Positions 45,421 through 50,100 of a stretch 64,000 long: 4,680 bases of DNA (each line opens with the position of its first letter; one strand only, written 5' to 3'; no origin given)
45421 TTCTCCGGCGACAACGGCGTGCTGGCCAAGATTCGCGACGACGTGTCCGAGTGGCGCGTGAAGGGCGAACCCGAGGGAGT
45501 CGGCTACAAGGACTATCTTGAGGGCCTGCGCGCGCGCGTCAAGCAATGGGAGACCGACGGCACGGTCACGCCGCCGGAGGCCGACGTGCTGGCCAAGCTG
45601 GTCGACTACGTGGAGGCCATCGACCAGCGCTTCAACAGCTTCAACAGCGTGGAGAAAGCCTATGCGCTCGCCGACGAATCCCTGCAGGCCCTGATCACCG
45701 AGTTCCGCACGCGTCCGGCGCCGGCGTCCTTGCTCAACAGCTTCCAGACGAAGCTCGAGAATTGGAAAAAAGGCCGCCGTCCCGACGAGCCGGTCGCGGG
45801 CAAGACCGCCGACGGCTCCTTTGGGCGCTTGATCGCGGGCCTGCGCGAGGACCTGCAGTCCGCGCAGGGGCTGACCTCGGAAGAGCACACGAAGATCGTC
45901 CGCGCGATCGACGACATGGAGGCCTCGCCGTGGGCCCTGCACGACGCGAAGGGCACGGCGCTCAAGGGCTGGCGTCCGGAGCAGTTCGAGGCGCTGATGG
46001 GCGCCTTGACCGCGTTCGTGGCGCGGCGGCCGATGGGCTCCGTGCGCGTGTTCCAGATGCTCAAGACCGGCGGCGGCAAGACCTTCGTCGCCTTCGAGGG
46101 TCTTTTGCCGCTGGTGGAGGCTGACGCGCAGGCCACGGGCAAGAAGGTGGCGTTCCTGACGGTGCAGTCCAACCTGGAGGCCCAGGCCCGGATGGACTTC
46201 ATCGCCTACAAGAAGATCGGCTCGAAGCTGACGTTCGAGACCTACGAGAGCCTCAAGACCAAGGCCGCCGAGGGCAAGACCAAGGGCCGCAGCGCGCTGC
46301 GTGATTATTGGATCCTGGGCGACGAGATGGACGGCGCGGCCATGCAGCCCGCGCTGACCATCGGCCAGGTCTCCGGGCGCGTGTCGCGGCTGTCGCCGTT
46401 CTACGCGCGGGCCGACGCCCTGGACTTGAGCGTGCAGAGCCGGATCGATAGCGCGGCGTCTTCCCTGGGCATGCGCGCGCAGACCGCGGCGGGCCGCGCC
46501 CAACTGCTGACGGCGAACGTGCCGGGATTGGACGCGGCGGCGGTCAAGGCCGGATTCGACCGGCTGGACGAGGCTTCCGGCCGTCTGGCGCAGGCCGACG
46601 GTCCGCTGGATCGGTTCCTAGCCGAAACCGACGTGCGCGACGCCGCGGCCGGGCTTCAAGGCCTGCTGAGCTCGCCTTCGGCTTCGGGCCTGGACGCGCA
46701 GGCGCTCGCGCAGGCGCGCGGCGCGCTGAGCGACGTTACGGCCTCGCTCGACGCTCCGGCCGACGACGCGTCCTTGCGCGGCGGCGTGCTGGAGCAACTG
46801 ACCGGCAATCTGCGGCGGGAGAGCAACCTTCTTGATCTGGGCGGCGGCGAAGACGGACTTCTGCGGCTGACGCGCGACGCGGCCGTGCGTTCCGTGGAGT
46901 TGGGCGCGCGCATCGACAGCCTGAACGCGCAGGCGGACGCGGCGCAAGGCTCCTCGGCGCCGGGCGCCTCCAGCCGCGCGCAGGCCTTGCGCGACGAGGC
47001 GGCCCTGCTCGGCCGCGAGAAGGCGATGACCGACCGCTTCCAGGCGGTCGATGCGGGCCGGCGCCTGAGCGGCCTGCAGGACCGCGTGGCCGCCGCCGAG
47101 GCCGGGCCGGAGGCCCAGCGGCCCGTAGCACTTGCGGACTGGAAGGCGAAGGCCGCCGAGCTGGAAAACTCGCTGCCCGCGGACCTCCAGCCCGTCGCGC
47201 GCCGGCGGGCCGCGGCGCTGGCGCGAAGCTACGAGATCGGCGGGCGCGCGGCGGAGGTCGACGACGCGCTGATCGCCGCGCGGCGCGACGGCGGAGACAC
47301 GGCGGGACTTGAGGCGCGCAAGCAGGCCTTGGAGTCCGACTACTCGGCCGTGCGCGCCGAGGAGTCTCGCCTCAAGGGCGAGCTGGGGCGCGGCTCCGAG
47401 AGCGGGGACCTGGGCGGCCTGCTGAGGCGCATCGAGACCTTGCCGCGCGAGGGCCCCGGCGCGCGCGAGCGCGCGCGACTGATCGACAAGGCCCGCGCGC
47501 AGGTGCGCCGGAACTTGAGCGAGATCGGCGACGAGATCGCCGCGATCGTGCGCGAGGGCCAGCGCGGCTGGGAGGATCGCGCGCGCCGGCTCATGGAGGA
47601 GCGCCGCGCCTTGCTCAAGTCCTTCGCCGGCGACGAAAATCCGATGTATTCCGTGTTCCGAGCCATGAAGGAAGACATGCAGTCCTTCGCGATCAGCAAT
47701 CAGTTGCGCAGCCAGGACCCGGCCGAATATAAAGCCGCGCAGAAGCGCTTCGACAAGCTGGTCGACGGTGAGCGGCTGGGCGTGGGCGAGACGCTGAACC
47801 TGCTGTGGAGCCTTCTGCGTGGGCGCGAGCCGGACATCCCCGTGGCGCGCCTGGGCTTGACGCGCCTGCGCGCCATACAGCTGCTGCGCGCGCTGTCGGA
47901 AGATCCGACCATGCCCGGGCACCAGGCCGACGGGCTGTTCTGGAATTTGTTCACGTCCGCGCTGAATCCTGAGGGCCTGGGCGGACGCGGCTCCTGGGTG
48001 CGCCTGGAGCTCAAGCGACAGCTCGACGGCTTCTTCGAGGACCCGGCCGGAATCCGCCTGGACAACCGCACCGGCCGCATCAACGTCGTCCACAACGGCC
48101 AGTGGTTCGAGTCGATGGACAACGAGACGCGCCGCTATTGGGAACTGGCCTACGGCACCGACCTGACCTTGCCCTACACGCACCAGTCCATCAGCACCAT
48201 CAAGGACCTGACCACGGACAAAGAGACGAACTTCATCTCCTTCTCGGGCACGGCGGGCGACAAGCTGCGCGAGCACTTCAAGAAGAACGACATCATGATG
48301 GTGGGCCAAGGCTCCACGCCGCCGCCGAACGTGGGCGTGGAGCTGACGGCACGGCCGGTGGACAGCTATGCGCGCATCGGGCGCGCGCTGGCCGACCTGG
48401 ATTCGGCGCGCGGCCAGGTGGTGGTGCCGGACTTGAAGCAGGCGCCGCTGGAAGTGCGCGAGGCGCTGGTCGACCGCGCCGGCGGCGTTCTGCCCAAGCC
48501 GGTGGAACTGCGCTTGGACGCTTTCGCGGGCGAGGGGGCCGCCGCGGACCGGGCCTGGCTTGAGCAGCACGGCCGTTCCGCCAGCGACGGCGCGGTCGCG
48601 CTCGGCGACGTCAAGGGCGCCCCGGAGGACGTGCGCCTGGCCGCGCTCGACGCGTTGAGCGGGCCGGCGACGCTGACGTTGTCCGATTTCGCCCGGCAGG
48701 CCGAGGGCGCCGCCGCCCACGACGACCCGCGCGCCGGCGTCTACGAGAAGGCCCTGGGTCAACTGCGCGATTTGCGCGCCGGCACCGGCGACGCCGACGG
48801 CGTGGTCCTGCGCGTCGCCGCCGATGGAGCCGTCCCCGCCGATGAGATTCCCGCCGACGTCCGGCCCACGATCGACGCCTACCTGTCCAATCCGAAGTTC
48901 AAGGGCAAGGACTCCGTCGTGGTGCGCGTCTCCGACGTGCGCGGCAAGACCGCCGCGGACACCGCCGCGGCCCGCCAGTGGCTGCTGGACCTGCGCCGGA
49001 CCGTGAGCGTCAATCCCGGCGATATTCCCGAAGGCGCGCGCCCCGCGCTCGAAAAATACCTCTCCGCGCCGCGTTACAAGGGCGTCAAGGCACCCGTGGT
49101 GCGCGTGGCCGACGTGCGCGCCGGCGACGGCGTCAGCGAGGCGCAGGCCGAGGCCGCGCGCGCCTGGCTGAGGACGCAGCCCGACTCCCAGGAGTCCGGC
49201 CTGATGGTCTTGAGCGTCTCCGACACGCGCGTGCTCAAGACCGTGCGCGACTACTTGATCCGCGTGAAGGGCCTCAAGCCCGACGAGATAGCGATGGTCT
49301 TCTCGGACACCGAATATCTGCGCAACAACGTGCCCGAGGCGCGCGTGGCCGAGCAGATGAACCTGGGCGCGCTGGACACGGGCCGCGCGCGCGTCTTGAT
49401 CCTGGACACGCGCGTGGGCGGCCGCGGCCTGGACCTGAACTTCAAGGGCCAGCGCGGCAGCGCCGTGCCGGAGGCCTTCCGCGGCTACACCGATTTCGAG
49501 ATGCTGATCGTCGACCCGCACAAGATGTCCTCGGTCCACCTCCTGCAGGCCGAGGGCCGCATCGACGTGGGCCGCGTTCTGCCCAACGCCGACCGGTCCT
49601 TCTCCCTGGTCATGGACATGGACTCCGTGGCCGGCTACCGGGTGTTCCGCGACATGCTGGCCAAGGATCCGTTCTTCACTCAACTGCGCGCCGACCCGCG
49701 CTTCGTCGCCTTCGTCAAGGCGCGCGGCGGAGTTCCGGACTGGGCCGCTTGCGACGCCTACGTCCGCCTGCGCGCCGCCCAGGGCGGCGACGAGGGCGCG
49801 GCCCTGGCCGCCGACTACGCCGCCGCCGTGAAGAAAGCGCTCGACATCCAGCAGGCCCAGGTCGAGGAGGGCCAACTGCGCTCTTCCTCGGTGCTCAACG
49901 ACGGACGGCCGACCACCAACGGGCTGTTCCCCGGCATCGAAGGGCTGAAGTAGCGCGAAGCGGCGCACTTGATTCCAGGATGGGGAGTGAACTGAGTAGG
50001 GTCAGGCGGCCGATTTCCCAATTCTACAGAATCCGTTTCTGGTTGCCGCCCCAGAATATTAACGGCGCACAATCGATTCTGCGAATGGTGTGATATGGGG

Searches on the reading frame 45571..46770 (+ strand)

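Call 38: search_protein_families(library=pfam, proteins=[window:45571-46770:+], max_evalue=10)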
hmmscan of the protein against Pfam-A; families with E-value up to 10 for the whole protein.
window:45571-46770:+ (400 aa): 2 families
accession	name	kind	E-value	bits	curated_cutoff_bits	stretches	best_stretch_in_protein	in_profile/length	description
PF04851.21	ResIII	-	0.0013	19.1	22.5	1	135-227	5-90/164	Type III restriction enzyme, res subunit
PF01663.27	Phosphodiest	-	0.11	12.5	23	1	273-356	120-205/342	Type I phosphodiesterase / nucleotide pyrophosphatase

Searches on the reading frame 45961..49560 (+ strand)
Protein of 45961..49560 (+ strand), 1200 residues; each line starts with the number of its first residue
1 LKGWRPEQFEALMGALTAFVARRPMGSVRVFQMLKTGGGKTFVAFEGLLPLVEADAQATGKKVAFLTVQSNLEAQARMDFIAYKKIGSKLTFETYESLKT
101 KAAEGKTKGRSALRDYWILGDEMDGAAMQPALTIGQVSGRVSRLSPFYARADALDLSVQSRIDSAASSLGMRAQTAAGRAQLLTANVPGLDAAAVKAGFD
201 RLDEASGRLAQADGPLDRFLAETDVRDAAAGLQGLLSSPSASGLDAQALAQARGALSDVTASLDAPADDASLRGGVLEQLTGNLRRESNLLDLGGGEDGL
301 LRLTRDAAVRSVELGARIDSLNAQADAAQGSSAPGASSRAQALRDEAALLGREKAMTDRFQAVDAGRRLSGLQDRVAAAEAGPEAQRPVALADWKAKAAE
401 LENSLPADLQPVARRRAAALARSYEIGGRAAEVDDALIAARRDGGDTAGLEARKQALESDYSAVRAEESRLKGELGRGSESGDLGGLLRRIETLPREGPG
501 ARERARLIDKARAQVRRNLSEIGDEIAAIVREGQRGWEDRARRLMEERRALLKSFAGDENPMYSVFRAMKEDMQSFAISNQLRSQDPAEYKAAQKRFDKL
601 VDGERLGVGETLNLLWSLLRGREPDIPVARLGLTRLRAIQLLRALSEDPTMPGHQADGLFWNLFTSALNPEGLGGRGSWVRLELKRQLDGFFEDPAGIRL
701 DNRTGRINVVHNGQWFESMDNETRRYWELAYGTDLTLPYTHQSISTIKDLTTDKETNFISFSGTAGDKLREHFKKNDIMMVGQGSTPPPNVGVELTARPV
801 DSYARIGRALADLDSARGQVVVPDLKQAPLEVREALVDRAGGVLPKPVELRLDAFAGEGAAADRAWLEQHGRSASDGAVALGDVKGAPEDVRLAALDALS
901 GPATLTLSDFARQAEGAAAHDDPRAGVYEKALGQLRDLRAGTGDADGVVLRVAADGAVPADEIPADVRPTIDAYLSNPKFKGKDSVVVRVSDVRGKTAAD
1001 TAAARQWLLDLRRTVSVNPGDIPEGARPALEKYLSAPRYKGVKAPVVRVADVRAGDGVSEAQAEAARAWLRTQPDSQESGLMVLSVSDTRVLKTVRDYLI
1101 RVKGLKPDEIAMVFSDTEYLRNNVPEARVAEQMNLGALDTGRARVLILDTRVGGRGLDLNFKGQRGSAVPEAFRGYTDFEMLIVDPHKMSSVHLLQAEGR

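Call 69: predict_structure(alignment_id=A3)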
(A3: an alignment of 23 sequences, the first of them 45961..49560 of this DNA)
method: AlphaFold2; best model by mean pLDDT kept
length: 1200 residues; sequences in the alignment: 23
mean_pLDDT: 75.1   pTM: 0.49
mean pLDDT of the five models: 75.1, 74.6, 68.3, 67.6, 67.3
residues with pLDDT >= 90: 187; 70-90: 645; 50-70: 230; < 50: 138
segments of 3 or more residues with pLDDT < 50: 1-5, 37-39, 70-74, 82-86, 125-140, 695-719, 734-746, 786-799, 814-818, 940-945, 1120-1124, 1154-1178, 1190-1192
pLDDT, mean of each block of 10 residues (from residue 1): 52 78 74 62 69 82 72 52 54 66 62 81 51 32 78 85 84 86 77 87 91 90 93 82 72 88 75 89 88 82 91 93 94 90 95 92 83 92 84 89 85 94 92 90 87 90 91 80 81 82 88 90 93 87 92 88 87 81 80 86 85 85 81 91 84 75 88 74 81 51 37 39 64 43 47 81 62 77 55 41 64 49 74 80 77 81 87 83 84 81 70 81 83 68 51 55 81 79 64 81 85 76 86 77 73 78 87 62 69 77 74 61 52 64 70 46 31 46 60 49
secondary structure, 60 per line:
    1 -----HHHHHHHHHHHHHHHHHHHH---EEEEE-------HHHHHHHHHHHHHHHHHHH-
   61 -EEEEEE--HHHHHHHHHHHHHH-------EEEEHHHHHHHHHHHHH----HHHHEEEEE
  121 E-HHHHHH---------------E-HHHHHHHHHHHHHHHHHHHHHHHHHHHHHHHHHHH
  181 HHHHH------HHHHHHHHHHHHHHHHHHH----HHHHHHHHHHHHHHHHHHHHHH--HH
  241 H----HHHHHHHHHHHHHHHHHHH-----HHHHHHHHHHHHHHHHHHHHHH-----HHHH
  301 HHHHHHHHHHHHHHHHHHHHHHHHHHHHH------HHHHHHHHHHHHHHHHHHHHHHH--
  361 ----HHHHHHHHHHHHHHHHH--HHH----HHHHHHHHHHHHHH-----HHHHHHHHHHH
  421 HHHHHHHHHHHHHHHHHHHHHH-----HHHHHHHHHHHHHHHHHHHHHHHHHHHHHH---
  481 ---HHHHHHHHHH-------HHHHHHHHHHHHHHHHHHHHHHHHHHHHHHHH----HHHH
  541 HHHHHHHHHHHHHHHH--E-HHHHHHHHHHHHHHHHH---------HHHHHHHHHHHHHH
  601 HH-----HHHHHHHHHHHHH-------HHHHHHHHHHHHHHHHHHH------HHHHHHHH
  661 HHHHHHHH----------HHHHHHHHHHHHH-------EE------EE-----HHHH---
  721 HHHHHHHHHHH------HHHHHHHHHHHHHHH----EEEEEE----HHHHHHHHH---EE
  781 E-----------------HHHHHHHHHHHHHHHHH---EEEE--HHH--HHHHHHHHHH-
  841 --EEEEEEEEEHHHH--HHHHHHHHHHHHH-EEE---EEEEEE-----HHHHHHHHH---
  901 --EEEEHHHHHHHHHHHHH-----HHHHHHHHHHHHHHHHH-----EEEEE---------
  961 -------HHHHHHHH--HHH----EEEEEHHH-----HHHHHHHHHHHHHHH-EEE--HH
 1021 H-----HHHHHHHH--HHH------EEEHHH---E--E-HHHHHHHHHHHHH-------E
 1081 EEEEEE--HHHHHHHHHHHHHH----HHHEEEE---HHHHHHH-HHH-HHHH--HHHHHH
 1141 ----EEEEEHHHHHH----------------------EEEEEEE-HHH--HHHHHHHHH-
elements in order (helices of 4 or more, strands of 3 or more residues): H6-25 E29-33 H41-59 E62-67 H70-83 E91-94 H95-107 H112-115 E116-121 H123-128 H146-185 H192-210 H215-236 H246-264 H270-291 H297-329 H336-358 H365-381 H391-404 H410-442 H448-477 H484-493 H501-532 H537-556 H561-577 H587-602 H608-620 H628-646 H653-668 H679-691 H714-717 H721-731 H738-752 E757-762 H767-775 E779-781 H799-815 E819-822 H830-839 E843-851 H852-855 H858-870 E872-874 E878-883 H889-897 E903-906 H907-919 H925-941 E947-951 H968-975 E985-989 H998-1012 E1014-1016 H1027-1034 E1046-1048 H1060-1072 E1080-1086 H1089-1102 E1110-1113 H1117-1123 H1129-1132 H1135-1140 E1145-1149 H1150-1155 E1178-1184 H1191-1199

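Call 71: fold_search(model_id=the predicted structure, library=pdb)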
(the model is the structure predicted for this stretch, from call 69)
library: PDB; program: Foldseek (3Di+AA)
matches with E <= 10: 352; with E <= 0.001: 0
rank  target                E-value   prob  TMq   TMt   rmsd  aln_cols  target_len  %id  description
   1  3vkg_A                1.2e-02  0.13  0.07  0.04  37.6      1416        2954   10  X-ray structure of an MTBD truncation mutant of dynein motor domain (released 2012-03-14)
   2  5gn1_B                6.6e-02  0.63  0.07  0.22  19.6       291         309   13  Crystal structure of the C-terminal part of Fun30 ATPase domain (released 2017-01-11)
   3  5gn1_D                7.5e-02  0.57  0.07  0.21  19.2       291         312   12  Crystal structure of the C-terminal part of Fun30 ATPase domain (released 2017-01-11)
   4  5gpj_C                7.5e-02  0.10  0.06  0.10  31.8       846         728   11  Crystal Structure of Proton-Pumping Pyrophosphatase (released 2016-12-28)
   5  7ktt                  9.3e-02  0.09  0.07  0.08  35.3       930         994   12  Cryogenic electron microscopy model of full-length human metavinculin (released 2021-01-27)
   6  3vkg_B                9.3e-02  0.06  0.07  0.04  38.5      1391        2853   10  X-ray structure of an MTBD truncation mutant of dynein motor domain (released 2012-03-14)
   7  6h61_A                1.1e-01  0.69  0.09  0.15  22.1       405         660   14  CryoEM structure of the MDA5-dsRNA filament with 89 degree twist and without nucleotide (released 2018-11-21)
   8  5lzr_A                1.1e-01  0.11  0.07  0.11  33.0       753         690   11  Crystal structure of Thermotoga maritima sodium pumping membrane integral pyrophosphatase in complex with tungstate an (released 2016-12-14)
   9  9dle_A                1.2e-01  0.07  0.06  0.04  30.6       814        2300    9  CryoEM structures of yeast cytoplasmic dynein in the presence of ATP and Lis1. (released 2025-05-28)
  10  1st6                  1.6e-01  0.06  0.07  0.08  38.7      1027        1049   10  Crystal structure of a cytoskeletal protein (released 2004-08-03)
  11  5f9f_K                1.9e-01  0.60  0.09  0.14  22.6       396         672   13  Crystal structure of RIG-I helicase-RD in complex with 24-mer blunt-end hairpin RNA (released 2016-01-13)
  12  5jch_B                1.9e-01  0.44  0.08  0.13  22.6       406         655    9  Crystal structure of chicken MDA5 with 5'p 10-mer dsRNA and ADP-Mg2+ at 2.95 A resolution (untwinned). (released 2016-06-01)
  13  5jch_A                1.9e-01  0.44  0.08  0.13  22.6       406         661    9  Crystal structure of chicken MDA5 with 5'p 10-mer dsRNA and ADP-Mg2+ at 2.95 A resolution (untwinned). (released 2016-06-01)
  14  4igg_B                1.9e-01  0.08  0.08  0.10  31.3       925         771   11  Full-length human alpha-catenin crystal structure (released 2012-12-26)
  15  8wcw_B                2.7e-01  0.38  0.08  0.13  28.7       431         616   13  Cryo-EM structure of MsRv1273c/72c from Mycobacterium smegmatis in the IFapo state (released 2025-03-26)
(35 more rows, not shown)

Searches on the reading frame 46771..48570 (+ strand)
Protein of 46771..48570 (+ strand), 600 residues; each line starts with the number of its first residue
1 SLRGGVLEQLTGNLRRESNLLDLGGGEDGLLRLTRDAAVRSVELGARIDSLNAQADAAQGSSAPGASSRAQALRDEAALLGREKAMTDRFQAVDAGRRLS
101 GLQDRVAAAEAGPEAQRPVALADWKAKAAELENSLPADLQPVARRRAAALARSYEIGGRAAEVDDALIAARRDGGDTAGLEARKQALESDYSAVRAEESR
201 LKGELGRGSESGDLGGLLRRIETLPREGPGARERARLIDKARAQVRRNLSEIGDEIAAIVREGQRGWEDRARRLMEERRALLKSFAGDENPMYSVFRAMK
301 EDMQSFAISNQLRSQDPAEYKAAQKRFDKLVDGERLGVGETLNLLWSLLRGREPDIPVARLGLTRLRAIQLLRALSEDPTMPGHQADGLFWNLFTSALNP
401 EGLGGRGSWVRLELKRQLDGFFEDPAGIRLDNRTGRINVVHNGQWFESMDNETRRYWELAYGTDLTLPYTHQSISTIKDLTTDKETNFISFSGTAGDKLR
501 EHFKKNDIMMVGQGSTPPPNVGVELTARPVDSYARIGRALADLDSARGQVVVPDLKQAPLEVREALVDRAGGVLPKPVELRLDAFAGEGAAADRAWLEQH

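Call 38: search_protein_families(library=pfam, proteins=[window:46771-48570:+], max_evalue=10)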
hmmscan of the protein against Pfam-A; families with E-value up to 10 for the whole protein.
window:46771-48570:+ (600 aa): 1 family
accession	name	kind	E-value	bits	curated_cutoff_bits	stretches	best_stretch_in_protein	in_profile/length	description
PF24922.1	ACBP4_C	-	0.2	12.4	31.2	1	178-206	6-34/105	Acyl-CoA-binding domain-containing protein 4-6, C-terminal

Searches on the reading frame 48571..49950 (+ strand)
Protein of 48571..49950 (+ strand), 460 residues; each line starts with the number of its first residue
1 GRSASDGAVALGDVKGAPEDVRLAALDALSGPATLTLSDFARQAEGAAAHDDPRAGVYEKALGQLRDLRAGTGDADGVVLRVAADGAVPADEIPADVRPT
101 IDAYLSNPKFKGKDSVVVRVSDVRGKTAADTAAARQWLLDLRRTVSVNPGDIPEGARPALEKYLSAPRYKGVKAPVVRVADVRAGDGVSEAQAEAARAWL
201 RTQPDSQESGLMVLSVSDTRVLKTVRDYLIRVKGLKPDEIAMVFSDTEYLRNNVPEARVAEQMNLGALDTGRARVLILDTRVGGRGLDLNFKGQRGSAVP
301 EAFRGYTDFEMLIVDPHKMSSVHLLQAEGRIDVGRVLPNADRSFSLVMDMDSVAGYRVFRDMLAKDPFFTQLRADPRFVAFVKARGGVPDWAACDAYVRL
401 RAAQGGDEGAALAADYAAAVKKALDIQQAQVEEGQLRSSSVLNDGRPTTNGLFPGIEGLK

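Call 38: search_protein_families(library=pfam, proteins=[window:48571-49950:+], max_evalue=10)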
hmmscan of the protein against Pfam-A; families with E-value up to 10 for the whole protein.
window:48571-49950:+ (460 aa): 1 family
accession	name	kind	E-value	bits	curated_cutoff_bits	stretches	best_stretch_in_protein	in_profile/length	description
PF17963.7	Big_9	-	0.052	14.9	23.6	1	73-131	28-85/89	Bacterial Ig domain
